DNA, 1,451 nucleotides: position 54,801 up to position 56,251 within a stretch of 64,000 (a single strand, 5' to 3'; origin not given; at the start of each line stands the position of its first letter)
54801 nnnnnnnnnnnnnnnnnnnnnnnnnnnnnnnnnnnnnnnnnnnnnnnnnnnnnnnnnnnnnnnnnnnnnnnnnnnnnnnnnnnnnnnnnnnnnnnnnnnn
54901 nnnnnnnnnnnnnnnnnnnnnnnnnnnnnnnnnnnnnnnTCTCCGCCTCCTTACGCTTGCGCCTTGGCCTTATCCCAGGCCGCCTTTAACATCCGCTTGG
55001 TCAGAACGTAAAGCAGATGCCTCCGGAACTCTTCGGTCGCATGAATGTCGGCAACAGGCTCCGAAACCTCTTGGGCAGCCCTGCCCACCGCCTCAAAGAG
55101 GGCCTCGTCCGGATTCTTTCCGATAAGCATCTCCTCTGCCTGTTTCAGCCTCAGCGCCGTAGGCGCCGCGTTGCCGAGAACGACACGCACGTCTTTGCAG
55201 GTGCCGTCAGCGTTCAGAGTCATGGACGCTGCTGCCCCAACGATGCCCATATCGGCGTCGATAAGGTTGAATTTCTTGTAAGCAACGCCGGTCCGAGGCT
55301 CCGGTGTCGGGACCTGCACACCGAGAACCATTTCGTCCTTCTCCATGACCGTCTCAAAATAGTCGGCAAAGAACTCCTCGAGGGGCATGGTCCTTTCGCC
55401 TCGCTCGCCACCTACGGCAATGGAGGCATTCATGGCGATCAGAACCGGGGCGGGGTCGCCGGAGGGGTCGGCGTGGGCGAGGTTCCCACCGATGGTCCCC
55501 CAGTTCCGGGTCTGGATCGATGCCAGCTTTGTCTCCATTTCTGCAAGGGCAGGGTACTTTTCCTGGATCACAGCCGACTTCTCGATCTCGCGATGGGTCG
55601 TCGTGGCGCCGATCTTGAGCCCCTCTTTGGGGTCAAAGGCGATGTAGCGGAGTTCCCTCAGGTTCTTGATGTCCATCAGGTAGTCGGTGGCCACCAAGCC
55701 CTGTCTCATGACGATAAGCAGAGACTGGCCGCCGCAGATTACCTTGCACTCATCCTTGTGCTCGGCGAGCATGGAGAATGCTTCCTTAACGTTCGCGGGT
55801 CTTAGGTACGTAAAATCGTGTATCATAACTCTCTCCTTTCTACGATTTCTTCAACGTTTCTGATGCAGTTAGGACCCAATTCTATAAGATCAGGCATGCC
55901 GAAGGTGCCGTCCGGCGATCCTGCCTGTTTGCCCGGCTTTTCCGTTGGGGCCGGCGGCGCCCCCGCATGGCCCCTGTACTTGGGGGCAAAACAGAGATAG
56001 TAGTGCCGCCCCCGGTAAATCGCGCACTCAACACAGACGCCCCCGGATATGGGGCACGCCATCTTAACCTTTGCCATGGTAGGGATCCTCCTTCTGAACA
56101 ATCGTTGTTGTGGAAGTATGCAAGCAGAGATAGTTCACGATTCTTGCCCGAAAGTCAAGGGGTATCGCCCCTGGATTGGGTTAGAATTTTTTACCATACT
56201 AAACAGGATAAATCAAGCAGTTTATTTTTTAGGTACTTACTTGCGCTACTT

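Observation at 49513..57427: Molybdo-hydroxylase operon embedded between the two halves of a split TRAP transporter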

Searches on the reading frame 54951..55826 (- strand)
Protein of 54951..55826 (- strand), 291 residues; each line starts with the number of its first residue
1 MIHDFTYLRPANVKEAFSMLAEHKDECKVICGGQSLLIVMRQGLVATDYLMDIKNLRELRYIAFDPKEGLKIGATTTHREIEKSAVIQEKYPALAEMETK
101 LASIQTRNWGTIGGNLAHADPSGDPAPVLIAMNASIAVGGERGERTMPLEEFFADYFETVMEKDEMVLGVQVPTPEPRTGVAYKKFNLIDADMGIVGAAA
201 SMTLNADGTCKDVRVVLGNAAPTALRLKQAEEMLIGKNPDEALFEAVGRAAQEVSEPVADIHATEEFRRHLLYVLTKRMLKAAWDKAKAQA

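Call 3: search_protein_families(library=pfam, proteins=[window:54951-55826:-], max_evalue=0.01)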
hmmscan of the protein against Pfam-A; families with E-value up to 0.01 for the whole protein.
window:54951-55826:- (291 aa): 2 families
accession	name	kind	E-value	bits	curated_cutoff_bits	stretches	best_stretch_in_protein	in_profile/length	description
PF00941.27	FAD_binding_5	-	8.2e-51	172.6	27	1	4-174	2-169/170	FAD binding domain in molybdopterin dehydrogenase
PF03450.22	CO_deh_flav_C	-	2.5e-23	82.6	25.5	1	182-282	2-101/102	CO dehydrogenase flavoprotein C-terminal domain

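Call 4: search_protein_families(library=ncbifam, proteins=[window:54951-55826:-], max_evalue=0.01)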
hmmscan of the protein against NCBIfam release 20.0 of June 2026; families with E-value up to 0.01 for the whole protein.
window:54951-55826:- (291 aa): 8 families
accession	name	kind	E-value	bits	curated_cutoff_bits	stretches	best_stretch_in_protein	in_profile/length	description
NF041019.1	glyceraldDH_beta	equivalog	1.1e-67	228.2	350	1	4-282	5-279/280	glyceraldehyde dehydrogenase subunit beta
NF043083.1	XdhB_XDHase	equivalog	2.6e-58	197.4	310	1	7-287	7-287/289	xanthine dehydrogenase subunit XdhB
NF007427.0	PRK09971.1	equivalog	7.2e-54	183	287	1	6-289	6-289/292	xanthine dehydrogenase FAD-binding subunit XdhB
TIGR02963.1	xanthine_xdhA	equivalog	2.7e-50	171.4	467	1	8-278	196-463/468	xanthine dehydrogenase small subunit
TIGR03195.1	4hydrxCoA_B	equivalog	4.9e-39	134.3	404.55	2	2-117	2-115/321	4-hydroxybenzoyl-CoA reductase subunit beta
TIGR03199.1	pucC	equivalog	1.1e-26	93.7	306.05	1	10-271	1-257/264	xanthine dehydrogenase subunit C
TIGR03312.1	Se_sel_red_FAD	hypoth_equivalog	1.7e-14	53.6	241.5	1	7-280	4-247/257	molybdopterin-dependent oxidoreductase FAD-binding subunit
TIGR02969.1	mam_aldehyde_ox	subfamily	1e-10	39.8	1912.3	1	89-273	328-516/1330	aldehyde oxidase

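Call 13: search_solved_structures(query=window:54951-55826:-, max_evalue=1e-10, show_alignments=2)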
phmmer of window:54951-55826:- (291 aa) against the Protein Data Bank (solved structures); distinct sequences matched with E-value up to 1e-10: 15.
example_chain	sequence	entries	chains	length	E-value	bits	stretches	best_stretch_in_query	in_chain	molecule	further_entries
1ffu_C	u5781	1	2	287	4.9e-48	167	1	5-286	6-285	CUTM, FLAVOPROTEIN OF CARBON MONOXIDE DEHYDROGENASE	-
1ffv_C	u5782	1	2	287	2.3e-47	164.8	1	5-286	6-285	CUTM, FLAVOPROTEIN OF CARBON MONOXIDE DEHYDROGENASE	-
4zoh_B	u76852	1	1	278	3e-45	157.9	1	5-282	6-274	Putative oxidoreductase FAD-binding subunit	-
7dqx_E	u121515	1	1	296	3.4e-41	144.6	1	5-288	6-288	6-hydroxypseudooxynicotine dehydrogenase complex subunit alpha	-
7dqx_B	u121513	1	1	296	3.4e-41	144.6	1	5-288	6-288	6-hydroxypseudooxynicotine dehydrogenase complex subunit alpha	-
8uem_B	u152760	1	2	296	7.7e-39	136.9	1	5-288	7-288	Carbon monoxide dehydrogenase medium chain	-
1zxi_C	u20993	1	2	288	4.9e-34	121.1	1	4-287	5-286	Carbon monoxide dehydrogenase medium chain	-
1n5w_C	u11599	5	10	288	6.9e-34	120.7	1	4-287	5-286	Carbon monoxide dehydrogenase medium chain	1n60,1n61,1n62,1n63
1t3q_C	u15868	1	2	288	2.4e-33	118.9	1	5-283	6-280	quinoline 2-oxidoreductase medium subunit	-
3hrd_C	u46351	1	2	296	6.5e-28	101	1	3-238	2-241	Nicotinate dehydrogenase FAD-subunit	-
1jro_A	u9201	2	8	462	1.1e-22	83.9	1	25-281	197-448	xanthine dehydrogenase, chain A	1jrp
2w3r_A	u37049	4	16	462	1.1e-22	83.9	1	25-281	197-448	XANTHINE DEHYDROGENASE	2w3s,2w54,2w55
1rm6_B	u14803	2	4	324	1.9e-20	76.6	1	117-285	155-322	4-hydroxybenzoyl-CoA reductase beta subunit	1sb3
5y6q_B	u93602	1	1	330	3.9e-14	55.9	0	23-118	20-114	Aldehyde oxidase medium subunit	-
3etr_B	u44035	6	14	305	7.7e-11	45.1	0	6-271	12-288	Xanthine dehydrogenase/oxidase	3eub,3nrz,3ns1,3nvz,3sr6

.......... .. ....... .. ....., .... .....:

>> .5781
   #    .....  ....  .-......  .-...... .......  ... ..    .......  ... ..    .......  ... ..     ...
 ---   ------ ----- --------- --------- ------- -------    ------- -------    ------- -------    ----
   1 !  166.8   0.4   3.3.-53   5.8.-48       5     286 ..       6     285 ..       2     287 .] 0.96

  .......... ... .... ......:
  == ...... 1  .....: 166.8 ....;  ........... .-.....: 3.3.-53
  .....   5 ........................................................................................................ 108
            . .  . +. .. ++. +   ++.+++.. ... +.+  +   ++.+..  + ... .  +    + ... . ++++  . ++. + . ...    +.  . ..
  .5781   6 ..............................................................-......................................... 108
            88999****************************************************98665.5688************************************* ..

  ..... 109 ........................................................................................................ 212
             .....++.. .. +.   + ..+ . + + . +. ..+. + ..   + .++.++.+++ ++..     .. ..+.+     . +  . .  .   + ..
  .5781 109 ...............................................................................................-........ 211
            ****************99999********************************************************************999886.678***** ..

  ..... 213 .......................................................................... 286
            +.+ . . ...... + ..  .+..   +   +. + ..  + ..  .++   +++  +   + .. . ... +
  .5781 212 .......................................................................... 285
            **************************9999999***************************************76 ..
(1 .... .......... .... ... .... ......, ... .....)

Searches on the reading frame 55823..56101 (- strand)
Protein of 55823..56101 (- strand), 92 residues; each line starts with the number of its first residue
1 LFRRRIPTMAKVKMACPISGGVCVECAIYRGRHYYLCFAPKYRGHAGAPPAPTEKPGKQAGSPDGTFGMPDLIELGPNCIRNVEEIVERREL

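Call 3: search_protein_families(library=pfam, proteins=[window:55823-56101:-], max_evalue=0.01)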
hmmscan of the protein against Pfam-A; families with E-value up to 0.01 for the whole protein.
window:55823-56101:- (92 aa): 0 families

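Call 4: search_protein_families(library=ncbifam, proteins=[window:55823-56101:-], max_evalue=0.01)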
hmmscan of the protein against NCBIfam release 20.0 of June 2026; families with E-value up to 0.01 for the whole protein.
window:55823-56101:- (92 aa): 0 families

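Call 20: search_solved_structures(query=window:55823-56101:-, max_evalue=10, show_alignments=2)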
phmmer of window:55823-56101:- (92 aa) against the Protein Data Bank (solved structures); distinct sequences matched with E-value up to 10: 2.
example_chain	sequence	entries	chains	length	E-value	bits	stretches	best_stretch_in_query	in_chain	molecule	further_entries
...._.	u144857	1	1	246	0.18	15.3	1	29-58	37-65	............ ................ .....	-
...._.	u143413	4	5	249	0.52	13.8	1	33-76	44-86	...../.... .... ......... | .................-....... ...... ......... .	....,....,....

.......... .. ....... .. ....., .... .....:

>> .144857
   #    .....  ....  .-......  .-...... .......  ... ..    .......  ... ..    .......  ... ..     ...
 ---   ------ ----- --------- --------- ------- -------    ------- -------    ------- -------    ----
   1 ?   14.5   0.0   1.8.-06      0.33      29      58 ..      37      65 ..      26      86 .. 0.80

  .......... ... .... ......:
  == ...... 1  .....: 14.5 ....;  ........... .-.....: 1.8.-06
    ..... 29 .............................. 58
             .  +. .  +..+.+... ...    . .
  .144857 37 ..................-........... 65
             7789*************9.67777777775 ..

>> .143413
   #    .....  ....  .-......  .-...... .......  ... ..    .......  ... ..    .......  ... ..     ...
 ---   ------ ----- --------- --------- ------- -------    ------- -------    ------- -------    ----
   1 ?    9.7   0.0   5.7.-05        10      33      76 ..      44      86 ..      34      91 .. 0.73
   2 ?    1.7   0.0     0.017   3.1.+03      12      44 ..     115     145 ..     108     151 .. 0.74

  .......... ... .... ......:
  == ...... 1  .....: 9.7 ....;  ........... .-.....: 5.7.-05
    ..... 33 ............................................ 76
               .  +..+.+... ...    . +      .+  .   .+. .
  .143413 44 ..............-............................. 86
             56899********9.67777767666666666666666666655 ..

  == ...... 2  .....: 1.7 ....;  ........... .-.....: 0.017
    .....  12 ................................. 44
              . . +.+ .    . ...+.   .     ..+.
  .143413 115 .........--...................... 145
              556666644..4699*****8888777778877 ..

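Call 49: find_homologous_proteins(query=window:55823-56071:-, max_evalue=0.001)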
Query window:55823-56071:- (82 aa): 43 proteins with E <= 0.001 among 43 candidates.
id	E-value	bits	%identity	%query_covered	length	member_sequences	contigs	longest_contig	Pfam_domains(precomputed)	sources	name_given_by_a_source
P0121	3.8e-51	189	100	100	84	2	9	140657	-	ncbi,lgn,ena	-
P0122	3.5e-39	150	82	100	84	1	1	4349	-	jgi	jgi:hypothetical protein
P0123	1.2e-36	142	80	100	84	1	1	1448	-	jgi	jgi:hypothetical protein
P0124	2.2e-28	116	66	100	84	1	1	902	-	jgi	jgi:hypothetical protein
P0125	3.7e-28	115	68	100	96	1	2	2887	-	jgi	jgi:hypothetical protein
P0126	9.1e-26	108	61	100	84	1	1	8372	-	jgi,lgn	jgi:hypothetical protein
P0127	1.2e-24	104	62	100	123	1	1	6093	-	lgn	-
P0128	5.0e-24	102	61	100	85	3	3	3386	-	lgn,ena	-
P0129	1.4e-22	97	56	100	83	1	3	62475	-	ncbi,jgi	jgi:hypothetical protein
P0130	2.8e-21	93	55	100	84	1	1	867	-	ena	-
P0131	3.4e-21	93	58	100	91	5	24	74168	-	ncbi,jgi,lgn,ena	-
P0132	6.9e-21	92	54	100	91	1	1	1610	-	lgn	-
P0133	8.2e-21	92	58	91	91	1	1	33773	-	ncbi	-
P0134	4.3e-20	89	57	91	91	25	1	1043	-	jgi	jgi:hypothetical protein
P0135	1.0e-19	88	54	100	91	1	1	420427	-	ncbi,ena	-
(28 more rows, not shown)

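Call 50: find_encoding_contigs(protein=P0121, flank=3000, max_places=3)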
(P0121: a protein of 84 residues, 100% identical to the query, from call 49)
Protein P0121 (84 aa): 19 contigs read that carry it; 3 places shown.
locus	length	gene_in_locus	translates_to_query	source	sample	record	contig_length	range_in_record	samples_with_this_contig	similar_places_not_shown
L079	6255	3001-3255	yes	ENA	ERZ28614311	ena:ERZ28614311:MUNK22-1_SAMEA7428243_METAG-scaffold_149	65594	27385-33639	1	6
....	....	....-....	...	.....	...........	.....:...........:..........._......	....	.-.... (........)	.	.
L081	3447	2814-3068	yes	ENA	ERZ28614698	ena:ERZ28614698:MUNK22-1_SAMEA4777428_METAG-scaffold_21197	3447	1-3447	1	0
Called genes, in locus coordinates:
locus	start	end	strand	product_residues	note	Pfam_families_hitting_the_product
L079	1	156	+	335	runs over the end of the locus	PF00293:NUDIX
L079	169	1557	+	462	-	PF00083:Sugar_tr, PF07690:MFS_1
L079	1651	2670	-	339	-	PF03480:DctP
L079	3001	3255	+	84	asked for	-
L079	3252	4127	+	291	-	PF00941:FAD_binding_5, PF03450:CO_deh_flav_C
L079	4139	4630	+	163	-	PF00111:Fer2 (weak), PF01799:Fer2_2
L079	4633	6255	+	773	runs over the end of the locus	PF01315:Ald_Xan_dh_C, PF02738:MoCoBD_1, PF20256:MoCoBD_2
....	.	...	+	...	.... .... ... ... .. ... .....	?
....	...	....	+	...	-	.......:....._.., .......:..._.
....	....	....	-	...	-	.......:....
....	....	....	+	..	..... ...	-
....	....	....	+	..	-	?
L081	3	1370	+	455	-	?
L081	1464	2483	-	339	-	PF03480:DctP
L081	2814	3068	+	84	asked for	-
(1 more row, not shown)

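Call 59: predict_structure(alignment_id=A1)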
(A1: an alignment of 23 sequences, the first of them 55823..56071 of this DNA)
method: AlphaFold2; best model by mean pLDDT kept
length: 82 residues; sequences in the alignment: 23
mean_pLDDT: 49.8   pTM: 0.27
mean pLDDT of the five models: 49.8, 48.1, 44.3, 43.4, 43.3
residues with pLDDT >= 90: 0; 70-90: 0; 50-70: 44; < 50: 38
segments of 3 or more residues with pLDDT < 50: 21-23, 34-58
pLDDT, mean of each block of 10 residues (from residue 1): 53 56 50 43 42 47 55 51 49
secondary structure, 60 per line:
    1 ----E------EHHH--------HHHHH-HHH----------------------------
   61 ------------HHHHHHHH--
elements in order: H24-28 H73-80
